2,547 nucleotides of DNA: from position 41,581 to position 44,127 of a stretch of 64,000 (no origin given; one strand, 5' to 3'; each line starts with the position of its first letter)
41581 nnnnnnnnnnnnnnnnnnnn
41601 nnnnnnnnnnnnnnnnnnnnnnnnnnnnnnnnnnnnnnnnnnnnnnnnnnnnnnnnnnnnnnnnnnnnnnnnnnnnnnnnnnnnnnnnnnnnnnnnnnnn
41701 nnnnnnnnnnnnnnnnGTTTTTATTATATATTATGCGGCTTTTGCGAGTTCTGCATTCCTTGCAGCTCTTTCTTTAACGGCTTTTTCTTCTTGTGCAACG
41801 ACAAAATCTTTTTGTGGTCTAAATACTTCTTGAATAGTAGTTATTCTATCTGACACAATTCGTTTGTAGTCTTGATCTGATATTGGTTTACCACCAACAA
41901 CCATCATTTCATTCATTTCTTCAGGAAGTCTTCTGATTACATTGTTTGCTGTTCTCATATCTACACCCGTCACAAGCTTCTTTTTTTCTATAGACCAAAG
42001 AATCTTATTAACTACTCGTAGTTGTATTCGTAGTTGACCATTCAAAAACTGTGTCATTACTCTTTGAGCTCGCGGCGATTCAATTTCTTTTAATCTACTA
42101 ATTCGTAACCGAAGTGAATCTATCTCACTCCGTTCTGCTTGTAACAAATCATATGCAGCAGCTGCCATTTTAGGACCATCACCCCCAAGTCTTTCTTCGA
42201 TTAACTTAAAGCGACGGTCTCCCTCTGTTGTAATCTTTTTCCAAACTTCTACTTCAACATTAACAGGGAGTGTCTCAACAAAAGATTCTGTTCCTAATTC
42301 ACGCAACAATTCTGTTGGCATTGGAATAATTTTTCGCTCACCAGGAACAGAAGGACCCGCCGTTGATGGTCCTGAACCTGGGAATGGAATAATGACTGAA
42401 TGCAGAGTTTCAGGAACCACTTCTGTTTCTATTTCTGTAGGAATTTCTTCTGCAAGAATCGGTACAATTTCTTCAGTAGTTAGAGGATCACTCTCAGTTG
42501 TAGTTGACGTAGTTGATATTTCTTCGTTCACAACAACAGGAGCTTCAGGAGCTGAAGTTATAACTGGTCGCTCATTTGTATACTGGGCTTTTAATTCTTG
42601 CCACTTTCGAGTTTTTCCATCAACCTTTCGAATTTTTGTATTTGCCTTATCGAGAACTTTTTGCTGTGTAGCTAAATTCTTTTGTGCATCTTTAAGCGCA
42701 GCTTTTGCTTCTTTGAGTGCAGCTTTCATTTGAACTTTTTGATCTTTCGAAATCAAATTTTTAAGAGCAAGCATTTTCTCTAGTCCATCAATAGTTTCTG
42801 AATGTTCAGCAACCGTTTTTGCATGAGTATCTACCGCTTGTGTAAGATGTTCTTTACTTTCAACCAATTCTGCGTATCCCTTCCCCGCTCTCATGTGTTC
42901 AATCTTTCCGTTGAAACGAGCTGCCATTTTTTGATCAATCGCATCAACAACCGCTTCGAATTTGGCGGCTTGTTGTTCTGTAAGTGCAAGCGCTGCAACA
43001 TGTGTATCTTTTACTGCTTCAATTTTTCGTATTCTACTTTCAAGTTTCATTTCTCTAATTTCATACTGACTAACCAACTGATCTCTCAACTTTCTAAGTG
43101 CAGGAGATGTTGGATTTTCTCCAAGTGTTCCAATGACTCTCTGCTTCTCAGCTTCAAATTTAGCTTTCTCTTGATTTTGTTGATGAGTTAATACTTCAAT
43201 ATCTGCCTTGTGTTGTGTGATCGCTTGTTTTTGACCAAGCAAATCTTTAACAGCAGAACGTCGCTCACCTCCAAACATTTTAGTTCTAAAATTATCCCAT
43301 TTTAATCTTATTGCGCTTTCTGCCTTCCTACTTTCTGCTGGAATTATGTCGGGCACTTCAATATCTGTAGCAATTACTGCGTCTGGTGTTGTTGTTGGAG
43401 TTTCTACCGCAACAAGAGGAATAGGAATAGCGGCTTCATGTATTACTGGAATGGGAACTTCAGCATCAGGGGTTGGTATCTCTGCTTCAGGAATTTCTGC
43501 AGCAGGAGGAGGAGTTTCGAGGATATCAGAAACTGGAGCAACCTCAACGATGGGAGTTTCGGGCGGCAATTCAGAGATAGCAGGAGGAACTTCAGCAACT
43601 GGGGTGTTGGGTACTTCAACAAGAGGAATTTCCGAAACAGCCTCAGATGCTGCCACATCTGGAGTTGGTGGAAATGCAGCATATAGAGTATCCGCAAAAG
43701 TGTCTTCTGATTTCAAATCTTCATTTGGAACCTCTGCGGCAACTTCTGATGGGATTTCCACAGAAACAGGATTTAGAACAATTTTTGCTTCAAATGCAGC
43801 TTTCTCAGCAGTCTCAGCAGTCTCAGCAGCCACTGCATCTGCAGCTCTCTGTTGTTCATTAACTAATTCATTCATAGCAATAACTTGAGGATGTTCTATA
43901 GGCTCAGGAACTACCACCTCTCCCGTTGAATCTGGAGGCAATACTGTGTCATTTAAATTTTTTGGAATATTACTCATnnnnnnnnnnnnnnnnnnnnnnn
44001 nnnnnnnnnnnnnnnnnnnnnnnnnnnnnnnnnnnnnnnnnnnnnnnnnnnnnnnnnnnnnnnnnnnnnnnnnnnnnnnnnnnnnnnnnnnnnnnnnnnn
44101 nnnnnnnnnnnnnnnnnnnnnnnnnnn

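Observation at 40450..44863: Split transketolase halves separated by two inserted genes in one apparent operon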

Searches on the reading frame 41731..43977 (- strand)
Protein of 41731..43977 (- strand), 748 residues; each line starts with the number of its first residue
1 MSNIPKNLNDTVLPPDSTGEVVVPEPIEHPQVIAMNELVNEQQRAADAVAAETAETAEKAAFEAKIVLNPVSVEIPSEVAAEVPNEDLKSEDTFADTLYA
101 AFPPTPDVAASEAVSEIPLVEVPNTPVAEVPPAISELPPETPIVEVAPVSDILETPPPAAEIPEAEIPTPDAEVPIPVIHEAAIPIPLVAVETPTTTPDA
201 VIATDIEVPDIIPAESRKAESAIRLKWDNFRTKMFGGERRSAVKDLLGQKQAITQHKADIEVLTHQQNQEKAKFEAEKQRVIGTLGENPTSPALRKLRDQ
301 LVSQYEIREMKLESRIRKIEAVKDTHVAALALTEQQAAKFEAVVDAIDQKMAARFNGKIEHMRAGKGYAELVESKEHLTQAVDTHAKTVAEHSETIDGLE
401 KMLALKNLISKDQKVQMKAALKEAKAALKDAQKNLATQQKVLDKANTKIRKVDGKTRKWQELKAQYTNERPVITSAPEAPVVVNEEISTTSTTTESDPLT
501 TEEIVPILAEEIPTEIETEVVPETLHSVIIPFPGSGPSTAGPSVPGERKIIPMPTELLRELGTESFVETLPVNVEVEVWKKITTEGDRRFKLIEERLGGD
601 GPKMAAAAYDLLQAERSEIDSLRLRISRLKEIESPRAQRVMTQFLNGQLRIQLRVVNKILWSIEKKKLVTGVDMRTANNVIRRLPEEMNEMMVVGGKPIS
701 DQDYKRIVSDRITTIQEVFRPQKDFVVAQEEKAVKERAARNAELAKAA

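Call 3: search_protein_families(library=pfam, proteins=[window:41731-43977:-], max_evalue=0.01)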
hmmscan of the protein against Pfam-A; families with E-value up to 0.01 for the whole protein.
window:41731-43977:- (748 aa): 0 families

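Call 6: find_homologous_proteins(query=window:41731-43977:-, max_evalue=0.001)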
Query window:41731-43977:- (748 aa): 1 proteins with E <= 0.001 among 8000 candidates.
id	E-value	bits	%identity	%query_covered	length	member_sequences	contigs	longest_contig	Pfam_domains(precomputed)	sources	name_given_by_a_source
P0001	0.0e+0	1581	100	100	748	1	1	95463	-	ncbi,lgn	-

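Call 9: find_encoding_contigs(protein=P0001, flank=10000, max_places=6)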
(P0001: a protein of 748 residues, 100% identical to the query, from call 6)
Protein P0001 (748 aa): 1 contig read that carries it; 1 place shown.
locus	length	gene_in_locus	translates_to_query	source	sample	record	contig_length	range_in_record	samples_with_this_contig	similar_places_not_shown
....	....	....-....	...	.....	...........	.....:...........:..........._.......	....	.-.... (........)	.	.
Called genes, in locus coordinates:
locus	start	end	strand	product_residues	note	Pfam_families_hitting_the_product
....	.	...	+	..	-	?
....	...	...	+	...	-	-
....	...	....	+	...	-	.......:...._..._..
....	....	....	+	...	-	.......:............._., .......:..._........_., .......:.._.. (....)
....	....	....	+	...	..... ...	-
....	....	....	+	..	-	-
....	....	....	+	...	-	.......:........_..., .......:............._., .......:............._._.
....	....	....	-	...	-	?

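Call 15: search_protein_families(library=phrogs, proteins=[window:41731-43977:-], max_evalue=1)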
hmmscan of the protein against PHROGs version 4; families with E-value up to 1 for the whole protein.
window:41731-43977:- (748 aa): 3 families
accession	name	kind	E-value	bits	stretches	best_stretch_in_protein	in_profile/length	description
phrog_7837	-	unknown function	0.2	13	1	317-348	45-76/81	-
phrog_10054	-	unknown function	0.45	9.9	1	392-468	147-227/735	-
phrog_6734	-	unknown function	0.76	11.4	0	35-58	13-36/50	-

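Call 16: search_protein_families(library=ncbifam, proteins=[window:41731-43977:-], max_evalue=1)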
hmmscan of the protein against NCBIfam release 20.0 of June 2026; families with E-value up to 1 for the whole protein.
window:41731-43977:- (748 aa): 3 families
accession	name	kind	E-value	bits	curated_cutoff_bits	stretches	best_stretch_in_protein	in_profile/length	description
NF038215.1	acineto_lipo_PV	hypoth_equivalog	0.017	14.9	33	1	670-705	16-47/55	NF038215 family lipoprotein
NF003576.0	PRK05248.1-3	equivalog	0.14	12.2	180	0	434-467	31-64/120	hypothetical protein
NF033623.1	urate_HpxO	equivalog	0.22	10.4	500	1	245-358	52-165/381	FAD-dependent urate hydroxylase HpxO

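Call 17: search_protein_families(library=padloc, proteins=[window:41731-43977:-], max_evalue=1)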
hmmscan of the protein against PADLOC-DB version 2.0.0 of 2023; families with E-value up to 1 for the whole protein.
window:41731-43977:- (748 aa): 4 families
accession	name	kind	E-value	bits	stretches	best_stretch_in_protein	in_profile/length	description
PDLC00581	JetC3|JetC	-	0.066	9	1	249-497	278-521/1473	DUF3584 domain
PDLC00580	JetC3|JetC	-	0.15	8.2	1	243-472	198-421/1068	DUF3584 domain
PDLC03859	LmuB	-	0.22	8.7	1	244-460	300-483/611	-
PDLC03865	LmuB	-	0.45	6.6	1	252-468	528-751/1007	-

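Call 18: search_solved_structures(query=window:41731-43977:-, max_evalue=1)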
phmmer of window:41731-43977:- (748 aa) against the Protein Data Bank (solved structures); distinct sequences matched with E-value up to 1: 1.
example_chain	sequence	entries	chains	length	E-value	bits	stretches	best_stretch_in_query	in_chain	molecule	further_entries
7rgv_A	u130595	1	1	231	0.73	11.6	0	10-72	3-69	Thioredoxin domain-containing protein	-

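Call 29: predict_structure(protein=window:41734-43977:-)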
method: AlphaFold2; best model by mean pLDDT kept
length: 748 residues; sequences in the alignment: 1
mean_pLDDT: 54.4   pTM: 0.29
mean pLDDT of the five models: 54.4, 52.9, 52.4, 50.5, 50.1
residues with pLDDT >= 90: 17; 70-90: 204; 50-70: 162; < 50: 365
segments of 3 or more residues with pLDDT < 50: 1-33, 58-60, 62-92, 101-212, 469-587, 592-594, 597-605, 664-681, 683-699, 714-716, 718-723
pLDDT, mean of each block of 10 residues (from residue 1): 37 36 39 60 65 53 39 31 38 51 34 33 32 32 35 33 33 31 29 31 36 55 71 70 79 89 90 84 78 82 86 90 84 76 73 64 52 72 80 84 76 82 82 80 75 66 56 34 30 32 32 30 33 37 38 36 31 36 47 49 49 58 67 65 63 57 42 40 46 43 55 47 54 79 67
secondary structure, 60 per line:
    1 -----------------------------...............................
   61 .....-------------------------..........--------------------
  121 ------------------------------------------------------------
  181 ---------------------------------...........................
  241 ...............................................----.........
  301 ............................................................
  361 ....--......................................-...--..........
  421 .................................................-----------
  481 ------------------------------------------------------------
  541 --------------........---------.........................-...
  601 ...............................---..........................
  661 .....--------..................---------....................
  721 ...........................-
elements in order (helices of 4 or more, strands of 3 or more residues): H30-65 H91-100 H214-287 H292-364 H367-404 H411-469 H555-562 H572-596 H598-631 H635-665 H674-691 H701-747
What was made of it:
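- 42568..43332 (-): 748-aa ORF, residues 216-470: basic (+15) region of four long predicted helices. AlphaFold2 helices 214-287, 292-364, 367-404 and 411-469, pLDDT 70-90 (call 29).
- On Canonical heptad coiled-coil protein: Long helices are predicted (call 29).
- The scaffold role is a guess from composition and a low-confidence model (mean pLDDT 54, call 29).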

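Call 36: fold_search(model_id=the predicted structure, library=pdb)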
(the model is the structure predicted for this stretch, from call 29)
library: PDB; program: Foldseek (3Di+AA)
matches with E <= 10: 383; with E <= 0.001: 0
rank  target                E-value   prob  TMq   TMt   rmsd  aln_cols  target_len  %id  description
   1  8j07_i9               3.8e-02  0.51  0.13  0.07  48.3       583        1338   12  96nm repeat of human respiratory doublet microtubule and associated axonemal complexes (released 2023-07-26)
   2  7rro_B3               5.6e-02  0.38  0.08  0.15  46.9       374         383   15  Structure of the 48-nm repeat doublet microtubule from bovine tracheal cilia (released 2021-10-27)
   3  8otz_Ct               7.9e-02  0.35  0.09  0.15  47.1       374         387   14  48-nm repeat of the native axonemal doublet microtubule from bovine sperm (released 2023-11-22)
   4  8otz_EY               8.9e-02  0.28  0.07  0.15  35.6       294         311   12  48-nm repeat of the native axonemal doublet microtubule from bovine sperm (released 2023-11-22)
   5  8to0_g                9.4e-02  0.51  0.11  0.19  47.6       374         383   13  48-nm repeating structure of doublets from mouse sperm flagella (released 2023-11-01)
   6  9y6s_7K               1.0e-01  0.12  0.08  0.05  70.7       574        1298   11  96-nm repeat of the Leishmania tarentolae doublet microtubule (released 2025-12-17)
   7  8otz_DQ               1.8e-01  0.84  0.11  0.28  35.5       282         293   13  48-nm repeat of the native axonemal doublet microtubule from bovine sperm (released 2023-11-22)
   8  8j07_8P               1.9e-01  0.25  0.09  0.16  46.1       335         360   15  96nm repeat of human respiratory doublet microtubule and associated axonemal complexes (released 2023-07-26)
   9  8auc_A                2.1e-01  0.77  0.15  0.22  15.7       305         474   14  Structure of peptidoglycan hydrolase Cg1735 from Corynebacterium glutamicum, trigonal crystal form (released 2023-01-18)
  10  9fqr_E6               2.1e-01  0.30  0.11  0.18  48.3       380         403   14  96-nm repeat of axonemal doublet microtubules from bovine sperm (released 2025-03-26)
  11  8otz_Cv               2.6e-01  0.28  0.11  0.17  48.0       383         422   14  48-nm repeat of the native axonemal doublet microtubule from bovine sperm (released 2023-11-22)
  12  8i7r_B8               2.6e-01  0.18  0.08  0.14  47.4       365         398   14  In situ structure of axonemal doublet microtubules in mouse sperm with 48-nm repeat (released 2023-10-11)
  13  8otz_DX               2.9e-01  0.77  0.11  0.35  28.8       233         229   14  48-nm repeat of the native axonemal doublet microtubule from bovine sperm (released 2023-11-22)
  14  9fqr_Fy               3.1e-01  0.47  0.12  0.22  47.3       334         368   12  96-nm repeat of axonemal doublet microtubules from bovine sperm (released 2025-03-26)
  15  8otz_BR               3.7e-01  0.51  0.12  0.20  44.1       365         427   13  48-nm repeat of the native axonemal doublet microtubule from bovine sperm (released 2023-11-22)
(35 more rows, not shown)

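Call 48: list_cluster_members(proteins=[window:41734-43977:-, window:41438-41716:-, window:46303-46650:-, window:45757-46143:-, window:39035-39463:-, window:43973-44863:-])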
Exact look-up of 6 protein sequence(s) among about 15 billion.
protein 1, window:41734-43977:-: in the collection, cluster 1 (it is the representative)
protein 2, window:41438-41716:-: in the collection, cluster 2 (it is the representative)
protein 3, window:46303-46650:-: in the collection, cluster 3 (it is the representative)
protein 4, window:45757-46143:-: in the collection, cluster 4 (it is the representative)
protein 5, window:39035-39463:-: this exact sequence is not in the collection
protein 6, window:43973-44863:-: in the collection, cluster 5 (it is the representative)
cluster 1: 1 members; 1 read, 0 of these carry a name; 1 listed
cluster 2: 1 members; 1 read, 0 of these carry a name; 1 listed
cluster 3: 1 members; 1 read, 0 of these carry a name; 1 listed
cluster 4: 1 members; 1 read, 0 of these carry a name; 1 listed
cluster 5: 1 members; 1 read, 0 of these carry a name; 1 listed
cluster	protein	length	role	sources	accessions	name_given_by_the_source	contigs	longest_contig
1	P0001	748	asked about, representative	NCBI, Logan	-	-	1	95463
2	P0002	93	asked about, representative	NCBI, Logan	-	-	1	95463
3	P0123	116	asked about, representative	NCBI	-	-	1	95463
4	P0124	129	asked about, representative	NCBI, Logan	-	-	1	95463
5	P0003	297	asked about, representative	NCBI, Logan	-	-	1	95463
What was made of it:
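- Independent gene callers call both ORFs (calls 9, 48).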

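Call 57: fold_search(model_id=the predicted structure, library=viral)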
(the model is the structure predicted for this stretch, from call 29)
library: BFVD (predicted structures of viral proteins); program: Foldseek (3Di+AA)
matches with E <= 10: 412; with E <= 0.001: 1
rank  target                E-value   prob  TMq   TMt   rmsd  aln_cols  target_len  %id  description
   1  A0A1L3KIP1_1          8.6e-05  0.80  0.10  0.06  58.8       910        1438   12  Replicase polyprotein 1ab [Beihai hermit crab virus 4]
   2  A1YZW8                1.1e-03  0.95  0.14  0.14  40.4       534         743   14  Eukaryotic chromosome segregation ATPase-like protein [Burkholderia phage BcepF1]
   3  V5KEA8                1.8e-03  0.51  0.10  0.06  51.4       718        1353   13  Uncharacterized protein [uncultured virus]
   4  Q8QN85                2.4e-03  0.96  0.11  0.19  46.5       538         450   13  EsV-1-204 [Ectocarpus siliculosus virus 1 (isolate New Zealand/Kaikoura/1988)]
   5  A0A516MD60            2.6e-03  0.98  0.17  0.12  32.8       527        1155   12  (no name in the UniProt tables at hand)
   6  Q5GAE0                4.6e-03  0.96  0.16  0.11  50.7       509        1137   11  Methyl-accepting transducer domain-containing protein [Grouper iridovirus]
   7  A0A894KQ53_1          7.6e-03  0.20  0.07  0.05  58.2       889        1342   10  Polyprotein [Feksystermes virus]
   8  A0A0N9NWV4            8.0e-03  0.25  0.09  0.07  49.0       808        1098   12  (no name in the UniProt tables at hand)
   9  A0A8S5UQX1            1.2e-02  0.35  0.11  0.09  49.3       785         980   11  Secretion activator protein, putative, Secretion activator, Porphyromonas gingivalis.3A [Podoviridae sp. ctQyH19]
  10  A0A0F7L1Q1            1.6e-02  0.92  0.13  0.16  35.6       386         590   12  Rad50/SbcC-type AAA domain-containing protein [uncultured marine virus]
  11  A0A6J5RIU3            1.6e-02  0.77  0.13  0.15  43.2       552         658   12  Uncharacterized protein [uncultured Caudovirales phage]
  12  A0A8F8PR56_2          2.0e-02  0.92  0.17  0.13  71.8       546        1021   11  Myosin II heavy chain [Clandestinovirus]
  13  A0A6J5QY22            2.2e-02  0.25  0.08  0.09  43.5       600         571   12  DNA transfer protein [uncultured Caudovirales phage]
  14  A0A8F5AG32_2          2.6e-02  0.94  0.13  0.09  52.2       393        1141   14  Coat protein [Rhizoctonia solani phlegivirus 5]
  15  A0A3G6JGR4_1          2.8e-02  0.82  0.16  0.10  45.0       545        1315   12  Uncharacterized protein [Lactobacillus phage ViSo-2018a]
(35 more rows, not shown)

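Call 62: find_related_loci(query=window:41734-43977:-, collection=metagenome_contigs, flank=5000)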
Query window:41734-43977:- (748 aa) in metagenome_contigs; peptide patterns used: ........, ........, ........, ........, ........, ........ (x = any residue, [..] = any of these).
71 stretches matched a pattern, but none encodes a relative of the query by tblastn (E <= 1e-3).

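Call 63: find_related_loci(query=window:41734-43977:-, collection=viral_contigs, flank=5000)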
Query window:41734-43977:- (748 aa) in viral_contigs; peptide patterns used: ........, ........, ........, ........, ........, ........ (x = any residue, [..] = any of these).
1 stretches matched a pattern, but none encodes a relative of the query by tblastn (E <= 1e-3).
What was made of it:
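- On Mobile element / phage or defence cassette: No IMG/VR relative (call 63).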

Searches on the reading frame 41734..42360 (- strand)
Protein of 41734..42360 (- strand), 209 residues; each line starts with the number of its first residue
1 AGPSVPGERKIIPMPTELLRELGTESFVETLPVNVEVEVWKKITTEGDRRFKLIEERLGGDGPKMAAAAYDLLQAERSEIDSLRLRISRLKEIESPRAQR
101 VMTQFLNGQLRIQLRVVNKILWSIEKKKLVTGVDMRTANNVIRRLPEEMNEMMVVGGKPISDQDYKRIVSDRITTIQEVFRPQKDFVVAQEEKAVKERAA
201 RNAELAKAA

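Call 30: search_protein_representatives(protein=window:41734-42360:-)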
Query: 209 residues. Proteins with E-value up to 0.001 (for the whole library): 1; up to 1e-10: 1; up to 1e-30: 1. The best 1 are listed.
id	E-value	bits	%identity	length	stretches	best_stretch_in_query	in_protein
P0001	4.2e-126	434.4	100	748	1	1-209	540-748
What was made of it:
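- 41731..42342 (-): 748-aa ORF, residues 546-748 plus stop: helical C-terminal region, modelled at low confidence, with no relatives anywhere. Exhaustive phmmer of residues 540-748 against 1.84 billion representatives found only self (call 30).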

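Call 65: search_protein_families(library=pfam, proteins=[window:41734-42360:-], max_evalue=1)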
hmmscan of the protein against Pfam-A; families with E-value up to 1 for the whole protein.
window:41734-42360:- (209 aa): 0 families
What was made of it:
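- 41731..42342 (-): No Pfam hit (call 65).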

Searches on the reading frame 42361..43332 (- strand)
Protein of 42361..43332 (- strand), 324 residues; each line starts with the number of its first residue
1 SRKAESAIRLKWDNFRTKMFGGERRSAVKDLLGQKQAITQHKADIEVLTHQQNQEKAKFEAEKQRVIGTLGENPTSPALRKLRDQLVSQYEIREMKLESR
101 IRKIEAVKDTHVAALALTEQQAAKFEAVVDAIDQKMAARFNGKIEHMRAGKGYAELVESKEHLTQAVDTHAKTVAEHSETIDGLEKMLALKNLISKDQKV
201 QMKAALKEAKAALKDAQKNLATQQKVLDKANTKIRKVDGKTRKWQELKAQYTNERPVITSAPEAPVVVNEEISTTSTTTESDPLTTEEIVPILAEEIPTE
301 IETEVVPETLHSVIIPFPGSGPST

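Call 65: search_protein_families(library=pfam, proteins=[window:42361-43332:-], max_evalue=1)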
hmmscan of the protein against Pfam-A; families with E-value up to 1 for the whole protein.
window:42361-43332:- (324 aa): 5 families
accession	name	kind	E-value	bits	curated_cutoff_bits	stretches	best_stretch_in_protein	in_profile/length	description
PF25547.1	WXG100_2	-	0.013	15.9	27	1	120-176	51-107/150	WXG100 like domain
PF24627.1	PUMA_CC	-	0.029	14.8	30.1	1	212-245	37-70/74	PUMA coiled-coil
PF10459.15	Peptidase_S46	-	0.11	11.5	22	1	26-249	346-572/698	Peptidase S46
PF00700.27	Flagellin_C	-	0.18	12.6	23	1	209-241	21-53/86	Bacterial flagellin C-terminal helical region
PF10991.15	Enc34_ssDNA-bd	-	0.34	11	26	1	179-273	19-109/176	Enterobacter phage Enc34, ssDNA-binding protein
